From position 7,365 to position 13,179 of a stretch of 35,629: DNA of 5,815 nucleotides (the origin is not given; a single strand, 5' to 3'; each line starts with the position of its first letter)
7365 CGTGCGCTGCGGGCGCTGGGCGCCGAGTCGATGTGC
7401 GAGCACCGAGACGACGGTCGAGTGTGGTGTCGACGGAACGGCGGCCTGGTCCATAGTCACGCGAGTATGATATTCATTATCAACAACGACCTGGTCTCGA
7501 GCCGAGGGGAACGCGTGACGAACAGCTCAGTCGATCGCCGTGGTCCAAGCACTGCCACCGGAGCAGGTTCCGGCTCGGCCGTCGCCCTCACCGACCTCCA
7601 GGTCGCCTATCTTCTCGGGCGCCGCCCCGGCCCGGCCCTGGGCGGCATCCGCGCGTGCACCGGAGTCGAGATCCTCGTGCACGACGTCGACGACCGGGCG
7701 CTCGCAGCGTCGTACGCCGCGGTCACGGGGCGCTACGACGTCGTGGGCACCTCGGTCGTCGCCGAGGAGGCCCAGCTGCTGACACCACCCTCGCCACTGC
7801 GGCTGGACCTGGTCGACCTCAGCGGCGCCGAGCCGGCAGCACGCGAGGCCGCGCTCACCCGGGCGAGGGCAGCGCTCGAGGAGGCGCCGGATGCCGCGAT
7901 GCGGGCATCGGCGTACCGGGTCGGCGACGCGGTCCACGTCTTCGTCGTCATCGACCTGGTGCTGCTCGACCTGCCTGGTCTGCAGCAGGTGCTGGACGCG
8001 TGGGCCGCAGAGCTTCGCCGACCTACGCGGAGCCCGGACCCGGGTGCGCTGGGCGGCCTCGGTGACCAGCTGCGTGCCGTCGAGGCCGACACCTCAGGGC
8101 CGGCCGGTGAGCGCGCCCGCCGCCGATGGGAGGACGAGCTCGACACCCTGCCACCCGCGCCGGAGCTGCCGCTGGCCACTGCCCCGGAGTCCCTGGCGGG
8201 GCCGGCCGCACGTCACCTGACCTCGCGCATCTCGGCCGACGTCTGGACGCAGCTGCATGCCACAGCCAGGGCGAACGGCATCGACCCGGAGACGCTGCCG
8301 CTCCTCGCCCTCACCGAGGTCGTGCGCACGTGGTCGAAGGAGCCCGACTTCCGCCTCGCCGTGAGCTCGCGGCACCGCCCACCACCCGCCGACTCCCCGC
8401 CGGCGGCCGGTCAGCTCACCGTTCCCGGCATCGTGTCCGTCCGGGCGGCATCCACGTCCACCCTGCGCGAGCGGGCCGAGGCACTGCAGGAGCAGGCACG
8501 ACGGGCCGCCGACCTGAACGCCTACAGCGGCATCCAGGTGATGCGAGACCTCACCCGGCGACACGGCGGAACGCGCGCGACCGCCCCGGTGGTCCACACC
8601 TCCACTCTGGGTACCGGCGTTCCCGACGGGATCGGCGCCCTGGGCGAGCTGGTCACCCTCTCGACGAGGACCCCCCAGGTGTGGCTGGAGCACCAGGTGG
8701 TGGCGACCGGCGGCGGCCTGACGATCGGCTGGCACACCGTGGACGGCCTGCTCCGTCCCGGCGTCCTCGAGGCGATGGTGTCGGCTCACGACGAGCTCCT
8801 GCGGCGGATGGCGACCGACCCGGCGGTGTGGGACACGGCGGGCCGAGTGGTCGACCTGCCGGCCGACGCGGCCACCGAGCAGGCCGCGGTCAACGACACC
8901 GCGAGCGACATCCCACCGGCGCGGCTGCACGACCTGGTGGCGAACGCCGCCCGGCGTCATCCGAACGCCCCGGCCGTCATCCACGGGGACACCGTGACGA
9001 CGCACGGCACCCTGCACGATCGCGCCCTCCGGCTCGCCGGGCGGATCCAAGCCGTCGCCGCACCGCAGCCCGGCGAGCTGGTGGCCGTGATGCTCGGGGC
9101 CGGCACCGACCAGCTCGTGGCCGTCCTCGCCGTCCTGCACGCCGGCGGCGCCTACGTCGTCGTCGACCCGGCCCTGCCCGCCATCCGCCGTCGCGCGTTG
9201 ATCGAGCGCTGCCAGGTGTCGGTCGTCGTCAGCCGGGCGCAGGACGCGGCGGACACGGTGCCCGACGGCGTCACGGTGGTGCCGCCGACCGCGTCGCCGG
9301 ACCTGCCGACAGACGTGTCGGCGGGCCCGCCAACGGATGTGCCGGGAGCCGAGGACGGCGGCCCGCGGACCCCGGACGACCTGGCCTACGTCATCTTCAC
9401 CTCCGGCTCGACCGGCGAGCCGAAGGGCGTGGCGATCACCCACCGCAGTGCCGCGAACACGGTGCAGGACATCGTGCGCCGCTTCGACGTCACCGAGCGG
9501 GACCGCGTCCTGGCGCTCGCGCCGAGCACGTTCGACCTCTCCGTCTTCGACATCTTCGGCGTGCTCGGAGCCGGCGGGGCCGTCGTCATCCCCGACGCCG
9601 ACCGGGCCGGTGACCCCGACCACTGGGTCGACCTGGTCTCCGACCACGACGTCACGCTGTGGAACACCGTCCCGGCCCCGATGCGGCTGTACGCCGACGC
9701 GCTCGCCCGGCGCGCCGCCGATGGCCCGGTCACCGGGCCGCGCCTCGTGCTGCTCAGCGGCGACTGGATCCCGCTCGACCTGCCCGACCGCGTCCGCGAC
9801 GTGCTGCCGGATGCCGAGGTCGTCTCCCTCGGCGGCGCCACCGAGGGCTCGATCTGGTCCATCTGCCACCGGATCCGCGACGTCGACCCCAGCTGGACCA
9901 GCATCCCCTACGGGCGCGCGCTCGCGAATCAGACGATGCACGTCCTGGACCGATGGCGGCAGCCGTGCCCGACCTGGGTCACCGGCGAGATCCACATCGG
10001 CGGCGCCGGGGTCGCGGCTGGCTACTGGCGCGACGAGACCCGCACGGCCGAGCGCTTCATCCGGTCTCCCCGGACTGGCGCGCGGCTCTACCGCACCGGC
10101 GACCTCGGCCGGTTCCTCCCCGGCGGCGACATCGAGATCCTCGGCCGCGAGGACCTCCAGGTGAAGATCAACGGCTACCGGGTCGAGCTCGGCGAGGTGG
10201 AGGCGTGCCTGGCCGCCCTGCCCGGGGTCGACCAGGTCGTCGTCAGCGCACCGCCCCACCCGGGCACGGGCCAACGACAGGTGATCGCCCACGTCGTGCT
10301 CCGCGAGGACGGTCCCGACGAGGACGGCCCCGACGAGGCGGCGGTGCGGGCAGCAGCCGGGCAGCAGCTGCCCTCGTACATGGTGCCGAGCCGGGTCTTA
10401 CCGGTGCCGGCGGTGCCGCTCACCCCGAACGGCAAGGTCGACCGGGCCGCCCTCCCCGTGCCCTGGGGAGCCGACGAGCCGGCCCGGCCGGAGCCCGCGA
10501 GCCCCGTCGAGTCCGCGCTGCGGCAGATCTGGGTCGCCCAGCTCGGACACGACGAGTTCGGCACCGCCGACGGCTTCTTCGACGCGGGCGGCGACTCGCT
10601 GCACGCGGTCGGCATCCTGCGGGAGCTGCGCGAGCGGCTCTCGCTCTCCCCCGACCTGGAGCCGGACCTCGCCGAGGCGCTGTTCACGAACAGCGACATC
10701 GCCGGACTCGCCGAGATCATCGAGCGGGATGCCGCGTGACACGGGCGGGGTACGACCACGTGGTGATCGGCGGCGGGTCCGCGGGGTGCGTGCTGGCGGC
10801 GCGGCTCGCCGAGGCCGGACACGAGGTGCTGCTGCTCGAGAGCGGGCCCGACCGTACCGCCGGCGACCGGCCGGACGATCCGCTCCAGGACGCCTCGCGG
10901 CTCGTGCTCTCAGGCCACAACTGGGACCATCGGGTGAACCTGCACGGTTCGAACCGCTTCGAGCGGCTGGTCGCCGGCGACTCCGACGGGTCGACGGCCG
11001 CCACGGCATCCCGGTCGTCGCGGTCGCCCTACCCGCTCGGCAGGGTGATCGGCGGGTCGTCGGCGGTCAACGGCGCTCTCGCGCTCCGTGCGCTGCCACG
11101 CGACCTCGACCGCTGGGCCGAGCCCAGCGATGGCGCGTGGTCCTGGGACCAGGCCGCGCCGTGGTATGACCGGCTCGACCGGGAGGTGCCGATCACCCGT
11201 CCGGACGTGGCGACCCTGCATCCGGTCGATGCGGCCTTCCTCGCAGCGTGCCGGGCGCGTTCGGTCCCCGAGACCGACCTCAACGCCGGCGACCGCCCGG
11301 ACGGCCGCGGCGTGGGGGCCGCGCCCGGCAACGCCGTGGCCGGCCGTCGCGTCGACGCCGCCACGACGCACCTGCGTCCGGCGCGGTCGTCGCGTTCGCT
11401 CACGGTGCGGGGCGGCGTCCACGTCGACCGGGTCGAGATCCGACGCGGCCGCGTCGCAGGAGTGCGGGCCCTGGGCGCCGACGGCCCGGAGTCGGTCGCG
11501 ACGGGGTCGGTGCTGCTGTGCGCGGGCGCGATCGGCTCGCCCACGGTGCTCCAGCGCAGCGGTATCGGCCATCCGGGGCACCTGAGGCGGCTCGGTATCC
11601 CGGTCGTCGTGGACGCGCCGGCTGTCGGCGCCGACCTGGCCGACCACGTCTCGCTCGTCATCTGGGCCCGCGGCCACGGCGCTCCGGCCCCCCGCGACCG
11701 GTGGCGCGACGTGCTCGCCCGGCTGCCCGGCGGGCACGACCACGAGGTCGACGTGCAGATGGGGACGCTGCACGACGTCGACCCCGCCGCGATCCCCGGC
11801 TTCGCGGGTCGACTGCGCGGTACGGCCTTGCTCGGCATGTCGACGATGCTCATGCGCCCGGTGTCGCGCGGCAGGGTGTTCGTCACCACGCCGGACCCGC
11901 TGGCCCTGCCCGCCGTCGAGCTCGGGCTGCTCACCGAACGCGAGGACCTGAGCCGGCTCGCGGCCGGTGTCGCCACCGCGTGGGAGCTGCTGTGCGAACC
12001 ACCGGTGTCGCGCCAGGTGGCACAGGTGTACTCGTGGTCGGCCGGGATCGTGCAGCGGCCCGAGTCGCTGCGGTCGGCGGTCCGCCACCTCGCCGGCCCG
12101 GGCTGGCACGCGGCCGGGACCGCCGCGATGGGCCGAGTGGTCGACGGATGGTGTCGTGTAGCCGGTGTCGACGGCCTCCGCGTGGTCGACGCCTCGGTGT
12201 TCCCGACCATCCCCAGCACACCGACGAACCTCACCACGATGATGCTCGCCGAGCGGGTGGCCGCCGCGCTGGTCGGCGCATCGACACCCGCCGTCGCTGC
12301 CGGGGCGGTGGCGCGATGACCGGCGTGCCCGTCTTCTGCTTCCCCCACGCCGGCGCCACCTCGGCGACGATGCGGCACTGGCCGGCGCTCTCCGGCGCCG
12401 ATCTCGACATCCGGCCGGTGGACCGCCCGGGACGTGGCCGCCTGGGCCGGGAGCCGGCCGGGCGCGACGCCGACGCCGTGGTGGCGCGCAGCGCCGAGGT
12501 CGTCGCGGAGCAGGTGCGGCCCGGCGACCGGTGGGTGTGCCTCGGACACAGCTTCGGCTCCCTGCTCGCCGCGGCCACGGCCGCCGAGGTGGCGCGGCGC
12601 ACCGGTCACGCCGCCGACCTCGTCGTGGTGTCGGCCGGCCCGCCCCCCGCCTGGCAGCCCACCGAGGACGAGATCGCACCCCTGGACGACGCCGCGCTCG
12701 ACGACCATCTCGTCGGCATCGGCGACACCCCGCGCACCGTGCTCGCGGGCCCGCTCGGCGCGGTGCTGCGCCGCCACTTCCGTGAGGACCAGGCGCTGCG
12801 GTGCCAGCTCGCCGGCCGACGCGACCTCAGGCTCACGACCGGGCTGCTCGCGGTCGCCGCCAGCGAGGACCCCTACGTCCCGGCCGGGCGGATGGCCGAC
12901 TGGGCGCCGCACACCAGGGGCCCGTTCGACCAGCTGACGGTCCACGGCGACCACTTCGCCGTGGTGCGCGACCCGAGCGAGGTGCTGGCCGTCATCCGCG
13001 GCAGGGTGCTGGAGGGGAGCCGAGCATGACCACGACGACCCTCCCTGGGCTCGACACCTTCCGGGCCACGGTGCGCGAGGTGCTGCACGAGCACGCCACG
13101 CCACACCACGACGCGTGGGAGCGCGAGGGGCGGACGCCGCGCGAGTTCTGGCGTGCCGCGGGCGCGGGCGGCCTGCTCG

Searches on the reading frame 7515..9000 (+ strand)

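Call 49: search_protein_families(library=pfam, proteins=[window:7515-9000:+], max_evalue=0.1)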
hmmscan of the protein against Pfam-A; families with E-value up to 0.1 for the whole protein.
window:7515-9000:+ (495 aa): 1 family
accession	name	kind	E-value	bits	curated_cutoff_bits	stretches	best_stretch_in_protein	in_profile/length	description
PF00668.25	Condensation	-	0.034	13.3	30.6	1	198-345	191-337/456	Condensation domain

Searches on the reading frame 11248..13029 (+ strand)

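Call 5: search_protein_families(library=pfam, proteins=[window:11248-13029:+])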
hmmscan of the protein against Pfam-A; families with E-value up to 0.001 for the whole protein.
window:11248-13029:+ (593 aa): 2 families
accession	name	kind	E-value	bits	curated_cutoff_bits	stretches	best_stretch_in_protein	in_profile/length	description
PF00975.26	Thioesterase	-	4e-22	80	26.4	1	361-581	2-220/226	Thioesterase domain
PF00561.26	Abhydrolase_1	-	0.00017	21.8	25.8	0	362-482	2-122/245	alpha/beta hydrolase fold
